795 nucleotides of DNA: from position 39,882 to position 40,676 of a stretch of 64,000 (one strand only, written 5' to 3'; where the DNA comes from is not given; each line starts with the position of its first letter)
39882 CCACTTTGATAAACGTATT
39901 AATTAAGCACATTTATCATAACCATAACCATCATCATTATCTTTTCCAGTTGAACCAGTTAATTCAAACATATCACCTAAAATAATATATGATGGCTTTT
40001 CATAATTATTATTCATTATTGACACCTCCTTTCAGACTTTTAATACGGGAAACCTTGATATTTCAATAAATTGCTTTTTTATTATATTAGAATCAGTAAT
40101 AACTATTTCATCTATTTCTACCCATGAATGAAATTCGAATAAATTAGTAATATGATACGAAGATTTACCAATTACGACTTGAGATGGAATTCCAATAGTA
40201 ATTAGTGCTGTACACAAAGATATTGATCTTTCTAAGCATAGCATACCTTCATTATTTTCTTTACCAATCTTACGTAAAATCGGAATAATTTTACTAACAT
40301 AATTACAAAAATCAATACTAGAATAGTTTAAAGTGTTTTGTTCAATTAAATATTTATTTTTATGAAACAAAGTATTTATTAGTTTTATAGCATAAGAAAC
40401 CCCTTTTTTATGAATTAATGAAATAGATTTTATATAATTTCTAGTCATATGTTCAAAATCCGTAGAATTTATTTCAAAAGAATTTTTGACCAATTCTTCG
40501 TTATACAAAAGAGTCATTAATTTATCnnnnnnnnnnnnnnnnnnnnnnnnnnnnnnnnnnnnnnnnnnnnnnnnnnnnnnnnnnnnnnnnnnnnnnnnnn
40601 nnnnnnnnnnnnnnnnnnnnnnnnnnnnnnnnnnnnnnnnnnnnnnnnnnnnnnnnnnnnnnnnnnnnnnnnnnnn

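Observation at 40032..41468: HprK-like kinase domain fused in-frame to the lasso B2 leader peptidase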

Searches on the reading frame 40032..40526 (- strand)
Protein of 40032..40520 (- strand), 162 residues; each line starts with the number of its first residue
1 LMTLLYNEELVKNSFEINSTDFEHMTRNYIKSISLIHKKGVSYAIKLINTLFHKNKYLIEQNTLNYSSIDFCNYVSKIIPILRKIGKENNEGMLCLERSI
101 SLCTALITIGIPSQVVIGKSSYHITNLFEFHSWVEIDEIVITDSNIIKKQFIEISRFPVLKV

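Call 20: search_protein_families(library=pfam, proteins=[window:40032-40520:-], max_evalue=10)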
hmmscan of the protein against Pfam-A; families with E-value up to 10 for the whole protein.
window:40032-40520:- (162 aa): 4 families
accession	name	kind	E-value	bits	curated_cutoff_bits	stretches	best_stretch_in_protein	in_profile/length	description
PF13471.12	Transglut_core3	-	3.7e-08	33.7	26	1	94-151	57-112/117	Transglutaminase-like superfamily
PF14010.12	PEPcase_2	-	0.016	14.2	25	1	22-122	286-397/493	Phosphoenolpyruvate carboxylase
PF01875.22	Memo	-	0.036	13.7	27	1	17-88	173-242/269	Memo-like protein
PF01841.26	Transglut_core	-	0.087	13.6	23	1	94-136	53-96/108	Transglutaminase-like superfamily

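Call 63: search_solved_structures(query=A5, max_evalue=1, show_alignments=2)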
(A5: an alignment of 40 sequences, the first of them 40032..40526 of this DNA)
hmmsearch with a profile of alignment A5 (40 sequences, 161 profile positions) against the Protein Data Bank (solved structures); distinct sequences matched with E-value up to 1: 9.
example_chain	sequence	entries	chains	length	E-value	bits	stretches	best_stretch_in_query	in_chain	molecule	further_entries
6g49_A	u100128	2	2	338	0.0037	20.3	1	91-136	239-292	Protein-glutamine gamma-glutamyltransferase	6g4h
4xz7_A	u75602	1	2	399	0.0042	20.1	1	48-121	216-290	Putative uncharacterized protein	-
8th8_H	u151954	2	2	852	0.11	15.5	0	91-123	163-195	Coiled-coil lobo-like protein, putative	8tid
6frk_u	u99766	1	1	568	0.18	14.8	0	27-78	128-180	Signal recognition particle subunit SRP68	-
9y6s_8G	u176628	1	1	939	0.19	14.8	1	92-120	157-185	Transglutaminase-like domain-containing protein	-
7obr_u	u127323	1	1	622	0.27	14.3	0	27-78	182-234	Signal recognition particle subunit SRP68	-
7obq_u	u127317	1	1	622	0.33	13.9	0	27-78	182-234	Signal recognition particle subunit SRP68,Signal recognition particle subunit SRP68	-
9fw5_A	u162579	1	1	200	0.81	12.7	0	15-62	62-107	Retroaldolase 17 (RAD17)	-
9e5c_1m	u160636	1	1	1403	0.94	12.5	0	93-123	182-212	Transglutaminase-like domain-containing protein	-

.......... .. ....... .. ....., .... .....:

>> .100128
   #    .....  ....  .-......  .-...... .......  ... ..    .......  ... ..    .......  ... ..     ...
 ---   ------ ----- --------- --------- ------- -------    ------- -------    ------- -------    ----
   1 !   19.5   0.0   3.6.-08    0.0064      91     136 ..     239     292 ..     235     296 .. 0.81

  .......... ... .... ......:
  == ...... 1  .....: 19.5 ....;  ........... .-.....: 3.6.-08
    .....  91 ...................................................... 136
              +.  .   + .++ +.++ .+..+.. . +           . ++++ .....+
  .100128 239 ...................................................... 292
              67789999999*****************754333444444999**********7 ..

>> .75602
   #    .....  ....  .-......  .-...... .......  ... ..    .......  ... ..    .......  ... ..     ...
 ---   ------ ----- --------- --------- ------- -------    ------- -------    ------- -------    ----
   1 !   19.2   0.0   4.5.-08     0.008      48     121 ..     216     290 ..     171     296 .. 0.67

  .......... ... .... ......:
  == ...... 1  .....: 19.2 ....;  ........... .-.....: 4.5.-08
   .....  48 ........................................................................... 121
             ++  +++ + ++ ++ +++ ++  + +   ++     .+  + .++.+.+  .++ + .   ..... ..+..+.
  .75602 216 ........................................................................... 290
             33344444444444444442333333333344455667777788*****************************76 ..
